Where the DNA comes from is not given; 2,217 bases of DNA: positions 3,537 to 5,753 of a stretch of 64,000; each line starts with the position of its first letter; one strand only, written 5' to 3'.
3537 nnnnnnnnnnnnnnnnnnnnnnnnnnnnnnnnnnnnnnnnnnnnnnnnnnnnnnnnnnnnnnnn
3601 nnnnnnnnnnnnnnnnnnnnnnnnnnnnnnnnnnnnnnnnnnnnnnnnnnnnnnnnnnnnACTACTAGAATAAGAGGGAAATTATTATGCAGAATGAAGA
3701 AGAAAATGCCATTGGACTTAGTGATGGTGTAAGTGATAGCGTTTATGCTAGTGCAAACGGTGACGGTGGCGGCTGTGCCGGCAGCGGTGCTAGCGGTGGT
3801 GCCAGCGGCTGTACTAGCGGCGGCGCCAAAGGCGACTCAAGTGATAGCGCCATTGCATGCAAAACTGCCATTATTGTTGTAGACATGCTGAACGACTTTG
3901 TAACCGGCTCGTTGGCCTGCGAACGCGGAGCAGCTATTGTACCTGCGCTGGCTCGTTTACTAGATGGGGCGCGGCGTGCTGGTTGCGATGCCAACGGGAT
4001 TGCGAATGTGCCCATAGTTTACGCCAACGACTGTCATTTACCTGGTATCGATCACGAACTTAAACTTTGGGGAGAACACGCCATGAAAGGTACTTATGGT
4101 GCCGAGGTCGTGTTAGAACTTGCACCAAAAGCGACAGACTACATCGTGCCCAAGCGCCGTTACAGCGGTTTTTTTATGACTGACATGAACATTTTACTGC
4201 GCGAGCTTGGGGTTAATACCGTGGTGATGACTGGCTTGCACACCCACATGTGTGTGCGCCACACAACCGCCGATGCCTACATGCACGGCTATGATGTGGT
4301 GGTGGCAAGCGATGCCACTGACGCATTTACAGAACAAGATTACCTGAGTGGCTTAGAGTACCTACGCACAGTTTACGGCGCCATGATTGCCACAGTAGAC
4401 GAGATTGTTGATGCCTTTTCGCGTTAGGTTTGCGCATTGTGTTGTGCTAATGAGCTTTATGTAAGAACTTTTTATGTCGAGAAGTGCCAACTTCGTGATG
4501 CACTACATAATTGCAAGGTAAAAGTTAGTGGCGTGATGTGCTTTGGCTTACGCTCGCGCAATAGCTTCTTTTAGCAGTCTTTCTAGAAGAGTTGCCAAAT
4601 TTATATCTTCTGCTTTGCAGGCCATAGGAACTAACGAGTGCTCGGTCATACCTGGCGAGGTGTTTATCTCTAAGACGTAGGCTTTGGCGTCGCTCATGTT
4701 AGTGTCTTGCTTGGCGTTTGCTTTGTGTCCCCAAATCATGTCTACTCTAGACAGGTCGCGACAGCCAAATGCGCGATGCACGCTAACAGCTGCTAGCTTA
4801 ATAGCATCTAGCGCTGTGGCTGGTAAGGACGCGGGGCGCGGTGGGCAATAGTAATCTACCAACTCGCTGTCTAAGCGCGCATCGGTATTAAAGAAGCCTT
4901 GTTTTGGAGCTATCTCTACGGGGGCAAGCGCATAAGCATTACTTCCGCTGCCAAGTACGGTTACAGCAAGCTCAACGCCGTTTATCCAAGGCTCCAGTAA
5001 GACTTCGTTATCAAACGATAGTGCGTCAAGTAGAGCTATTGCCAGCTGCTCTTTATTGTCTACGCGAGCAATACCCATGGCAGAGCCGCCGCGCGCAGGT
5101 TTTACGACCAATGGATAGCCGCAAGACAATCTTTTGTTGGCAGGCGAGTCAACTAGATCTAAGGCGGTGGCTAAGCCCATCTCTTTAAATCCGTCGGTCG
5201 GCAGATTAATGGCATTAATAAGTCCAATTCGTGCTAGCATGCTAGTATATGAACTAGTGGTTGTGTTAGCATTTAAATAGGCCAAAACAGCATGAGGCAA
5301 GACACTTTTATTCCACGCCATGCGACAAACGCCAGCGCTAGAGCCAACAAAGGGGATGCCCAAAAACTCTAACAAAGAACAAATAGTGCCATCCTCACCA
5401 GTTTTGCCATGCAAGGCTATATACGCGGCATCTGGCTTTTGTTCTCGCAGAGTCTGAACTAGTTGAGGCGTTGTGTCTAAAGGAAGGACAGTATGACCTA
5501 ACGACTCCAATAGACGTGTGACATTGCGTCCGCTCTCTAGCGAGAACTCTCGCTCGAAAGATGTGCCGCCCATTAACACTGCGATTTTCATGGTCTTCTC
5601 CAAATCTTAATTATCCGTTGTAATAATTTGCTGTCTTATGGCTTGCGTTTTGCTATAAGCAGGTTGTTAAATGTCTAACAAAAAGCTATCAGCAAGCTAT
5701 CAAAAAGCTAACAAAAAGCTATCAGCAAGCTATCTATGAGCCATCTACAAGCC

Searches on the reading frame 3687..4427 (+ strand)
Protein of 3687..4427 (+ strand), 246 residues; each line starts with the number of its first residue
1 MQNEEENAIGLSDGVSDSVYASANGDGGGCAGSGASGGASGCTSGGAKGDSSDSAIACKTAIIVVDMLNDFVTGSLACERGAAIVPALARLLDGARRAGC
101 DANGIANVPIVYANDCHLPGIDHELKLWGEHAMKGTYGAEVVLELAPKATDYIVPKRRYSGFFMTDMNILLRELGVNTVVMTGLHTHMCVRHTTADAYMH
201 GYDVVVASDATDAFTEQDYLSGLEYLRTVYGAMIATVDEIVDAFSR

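Call 50: search_protein_families(library=pfam, proteins=[window:3687-4427:+], max_evalue=0.0001)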
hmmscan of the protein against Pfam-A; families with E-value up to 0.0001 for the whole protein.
window:3687-4427:+ (246 aa): 1 family
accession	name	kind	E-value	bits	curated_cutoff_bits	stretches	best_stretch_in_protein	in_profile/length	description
PF00857.26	Isochorismatase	-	5.9e-41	140.9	27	1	60-235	1-172/175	Isochorismatase domain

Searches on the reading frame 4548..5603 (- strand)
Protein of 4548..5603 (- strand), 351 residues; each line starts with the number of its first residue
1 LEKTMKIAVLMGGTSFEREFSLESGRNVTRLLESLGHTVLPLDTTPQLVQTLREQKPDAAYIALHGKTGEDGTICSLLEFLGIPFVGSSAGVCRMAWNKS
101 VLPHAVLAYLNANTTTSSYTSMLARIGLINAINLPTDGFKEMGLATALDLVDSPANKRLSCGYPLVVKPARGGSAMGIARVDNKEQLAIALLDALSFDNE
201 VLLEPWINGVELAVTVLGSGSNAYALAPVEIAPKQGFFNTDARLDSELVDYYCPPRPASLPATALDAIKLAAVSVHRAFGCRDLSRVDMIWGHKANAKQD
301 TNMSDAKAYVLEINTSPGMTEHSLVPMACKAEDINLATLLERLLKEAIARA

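Call 50: search_protein_families(library=pfam, proteins=[window:4548-5603:-], max_evalue=0.0001)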
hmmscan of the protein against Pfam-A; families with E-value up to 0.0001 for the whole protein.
window:4548-5603:- (351 aa): 3 families
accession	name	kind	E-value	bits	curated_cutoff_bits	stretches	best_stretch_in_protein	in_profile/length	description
PF07478.18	Dala_Dala_lig_C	-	5e-38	131.1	24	1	152-344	26-203/204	D-ala D-ala ligase C-terminus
PF01820.27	Dala_Dala_lig_N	-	9.1e-18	65.4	34.6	2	54-88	87-121/121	D-ala D-ala ligase N-terminus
PF02655.19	ATP-grasp_3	-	3.3e-06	27.7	23.2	1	158-315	27-155/160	ATP-grasp domain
